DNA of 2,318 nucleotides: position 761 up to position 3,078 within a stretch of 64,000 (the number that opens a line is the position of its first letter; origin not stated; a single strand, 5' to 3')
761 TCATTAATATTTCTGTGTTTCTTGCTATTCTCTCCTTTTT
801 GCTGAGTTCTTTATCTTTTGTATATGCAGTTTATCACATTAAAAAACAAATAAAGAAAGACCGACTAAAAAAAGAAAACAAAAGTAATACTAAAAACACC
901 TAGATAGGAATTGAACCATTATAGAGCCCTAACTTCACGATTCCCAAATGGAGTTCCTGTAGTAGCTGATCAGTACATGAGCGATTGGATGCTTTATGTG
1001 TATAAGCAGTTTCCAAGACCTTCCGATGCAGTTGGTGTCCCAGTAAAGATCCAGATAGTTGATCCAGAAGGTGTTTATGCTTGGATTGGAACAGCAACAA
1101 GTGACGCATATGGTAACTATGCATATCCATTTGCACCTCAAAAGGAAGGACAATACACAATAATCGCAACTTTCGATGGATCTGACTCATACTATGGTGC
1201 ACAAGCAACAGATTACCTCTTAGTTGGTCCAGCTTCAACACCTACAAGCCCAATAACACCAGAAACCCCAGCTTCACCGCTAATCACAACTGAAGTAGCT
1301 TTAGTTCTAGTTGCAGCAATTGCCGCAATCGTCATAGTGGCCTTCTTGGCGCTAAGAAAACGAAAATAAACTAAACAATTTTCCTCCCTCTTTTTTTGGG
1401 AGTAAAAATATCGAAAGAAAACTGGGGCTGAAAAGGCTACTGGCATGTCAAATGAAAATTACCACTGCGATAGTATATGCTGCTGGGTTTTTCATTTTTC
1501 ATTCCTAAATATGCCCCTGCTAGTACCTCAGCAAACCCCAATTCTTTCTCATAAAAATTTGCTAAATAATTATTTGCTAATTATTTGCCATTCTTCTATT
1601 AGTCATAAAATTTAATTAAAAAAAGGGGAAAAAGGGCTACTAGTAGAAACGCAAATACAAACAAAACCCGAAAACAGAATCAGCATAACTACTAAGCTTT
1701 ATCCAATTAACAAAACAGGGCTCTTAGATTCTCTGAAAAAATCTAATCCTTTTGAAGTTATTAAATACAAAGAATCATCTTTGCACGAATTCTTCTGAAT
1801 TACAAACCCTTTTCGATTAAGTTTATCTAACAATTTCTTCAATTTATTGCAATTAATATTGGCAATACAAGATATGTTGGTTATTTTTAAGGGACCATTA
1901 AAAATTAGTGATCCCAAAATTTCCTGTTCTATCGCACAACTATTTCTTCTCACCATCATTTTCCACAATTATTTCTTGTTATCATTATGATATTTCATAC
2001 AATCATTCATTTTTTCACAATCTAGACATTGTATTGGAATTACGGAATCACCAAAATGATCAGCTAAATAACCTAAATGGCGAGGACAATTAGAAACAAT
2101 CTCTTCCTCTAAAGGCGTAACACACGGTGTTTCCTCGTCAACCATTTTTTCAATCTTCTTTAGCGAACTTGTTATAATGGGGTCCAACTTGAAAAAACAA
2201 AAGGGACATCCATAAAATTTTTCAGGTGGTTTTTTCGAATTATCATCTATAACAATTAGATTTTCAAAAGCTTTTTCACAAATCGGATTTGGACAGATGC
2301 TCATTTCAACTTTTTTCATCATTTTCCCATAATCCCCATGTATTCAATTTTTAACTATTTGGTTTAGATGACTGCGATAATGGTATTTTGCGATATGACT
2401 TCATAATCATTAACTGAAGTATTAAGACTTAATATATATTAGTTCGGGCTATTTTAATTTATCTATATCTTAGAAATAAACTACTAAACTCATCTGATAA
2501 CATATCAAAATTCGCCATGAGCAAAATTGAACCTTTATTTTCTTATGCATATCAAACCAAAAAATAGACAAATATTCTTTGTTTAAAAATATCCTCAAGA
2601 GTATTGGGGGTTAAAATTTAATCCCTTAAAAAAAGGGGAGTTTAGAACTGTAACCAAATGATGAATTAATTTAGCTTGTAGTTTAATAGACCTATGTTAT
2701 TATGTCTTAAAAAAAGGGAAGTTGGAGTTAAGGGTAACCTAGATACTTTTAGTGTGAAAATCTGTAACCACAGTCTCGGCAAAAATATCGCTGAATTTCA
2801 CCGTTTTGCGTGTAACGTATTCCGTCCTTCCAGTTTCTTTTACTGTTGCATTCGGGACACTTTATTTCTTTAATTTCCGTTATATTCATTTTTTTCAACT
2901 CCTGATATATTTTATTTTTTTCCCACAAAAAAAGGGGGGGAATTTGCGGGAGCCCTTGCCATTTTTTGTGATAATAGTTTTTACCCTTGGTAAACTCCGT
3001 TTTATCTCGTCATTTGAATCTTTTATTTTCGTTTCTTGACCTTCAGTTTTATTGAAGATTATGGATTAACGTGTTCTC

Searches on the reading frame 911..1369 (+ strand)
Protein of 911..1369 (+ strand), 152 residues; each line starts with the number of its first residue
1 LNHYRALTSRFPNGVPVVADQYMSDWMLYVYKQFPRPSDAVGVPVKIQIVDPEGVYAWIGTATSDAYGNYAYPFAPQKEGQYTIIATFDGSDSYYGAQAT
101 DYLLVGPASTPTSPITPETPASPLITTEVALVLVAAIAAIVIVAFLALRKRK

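Call 76: search_protein_families(library=pfam, proteins=[window:911-1369:+], max_evalue=0.01)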
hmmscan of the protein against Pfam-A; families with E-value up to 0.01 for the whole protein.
window:911-1369:+ (152 aa): 1 family
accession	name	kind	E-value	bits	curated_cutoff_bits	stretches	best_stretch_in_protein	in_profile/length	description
PF16640.11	Big_3_5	-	0.00051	21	35.5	1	56-100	37-81/88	Bacterial Ig-like domain (group 3)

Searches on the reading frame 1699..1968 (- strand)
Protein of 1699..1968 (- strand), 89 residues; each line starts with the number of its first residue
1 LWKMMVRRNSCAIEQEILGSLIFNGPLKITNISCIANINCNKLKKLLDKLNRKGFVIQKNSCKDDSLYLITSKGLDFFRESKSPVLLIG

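Call 54: search_protein_families(library=phrogs, proteins=[window:1699-1968:-], max_evalue=0.01)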
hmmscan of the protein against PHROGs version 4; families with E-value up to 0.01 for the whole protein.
window:1699-1968:- (89 aa): 1 family
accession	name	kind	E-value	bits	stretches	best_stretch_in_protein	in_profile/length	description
phrog_25342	-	unknown function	0.0018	19.6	1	33-79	37-83/94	-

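Call 76: search_protein_families(library=pfam, proteins=[window:1699-1968:-], max_evalue=0.01)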
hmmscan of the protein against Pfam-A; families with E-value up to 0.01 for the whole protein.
window:1699-1968:- (89 aa): 2 families
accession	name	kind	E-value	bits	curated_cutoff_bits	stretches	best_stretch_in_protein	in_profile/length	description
PF14947.12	HTH_45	-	3e-10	40.4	25.5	1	7-80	1-68/77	Winged helix-turn-helix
PF01978.25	TrmB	-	0.0022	18.2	25.6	1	15-59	11-55/68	Sugar-specific transcriptional regulator TrmB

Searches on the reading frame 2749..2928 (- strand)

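Call 54: search_protein_families(library=phrogs, proteins=[window:2749-2928:-], max_evalue=0.01)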
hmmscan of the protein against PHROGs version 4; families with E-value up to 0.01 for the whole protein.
window:2749-2928:- (59 aa): 5 families
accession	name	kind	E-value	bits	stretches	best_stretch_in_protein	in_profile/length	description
phrog_6081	-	unknown function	0.00011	22.8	1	4-55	103-151/169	-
phrog_403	-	DNA, RNA and nucleotide metabolism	0.00014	21.8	1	18-54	262-298/321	DNA polymerase exonuclease subunit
phrog_10675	-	unknown function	0.00064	20.9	1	21-58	5-42/98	-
phrog_4005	-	unknown function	0.00068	20.8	1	16-56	17-58/75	-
phrog_6060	-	transcription regulation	0.0096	16.8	0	8-53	4-43/61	anti-termination protein Q-like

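Call 76: search_protein_families(library=pfam, proteins=[window:2749-2928:-], max_evalue=0.01)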
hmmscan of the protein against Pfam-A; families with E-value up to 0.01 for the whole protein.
window:2749-2928:- (59 aa): 9 families
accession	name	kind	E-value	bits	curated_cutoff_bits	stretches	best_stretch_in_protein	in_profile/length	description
PF25208.1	DUF7838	-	1.8e-05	25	28.5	1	20-57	5-43/55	Domain of unknown function (DUF7838)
PF09723.15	Zn_ribbon_8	-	0.00042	20.7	34.4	0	8-30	15-35/41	Zinc ribbon domain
PF24452.1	DUF7568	-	0.0022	18.7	27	1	19-56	73-110/121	Family of unknown function (DUF7568)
PF22747.2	Zn_ribbon_DUF2089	-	0.0048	17.4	27.6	0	17-30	8-21/32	DUF2089 zinc ribbon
PF08274.17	Zn_Ribbon_YjdM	-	0.0059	17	30.8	0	23-55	4-27/30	PhnA Zinc-Ribbon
PF10235.14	Cript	-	0.006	17.7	25.5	1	4-56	27-79/90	Microtubule-associated protein CRIPT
PF23455.1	DUF7129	-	0.0066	16.6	30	0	40-58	6-22/45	Domain of unknown function (DUF7129)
PF13465.12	zf-H2C2_2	-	0.0075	17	40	0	47-59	14-26/26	Zinc-finger double domain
PF01096.23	Zn_ribbon_TFIIS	-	0.0091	16.2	21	0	22-57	1-38/39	Transcription factor S-II (TFIIS)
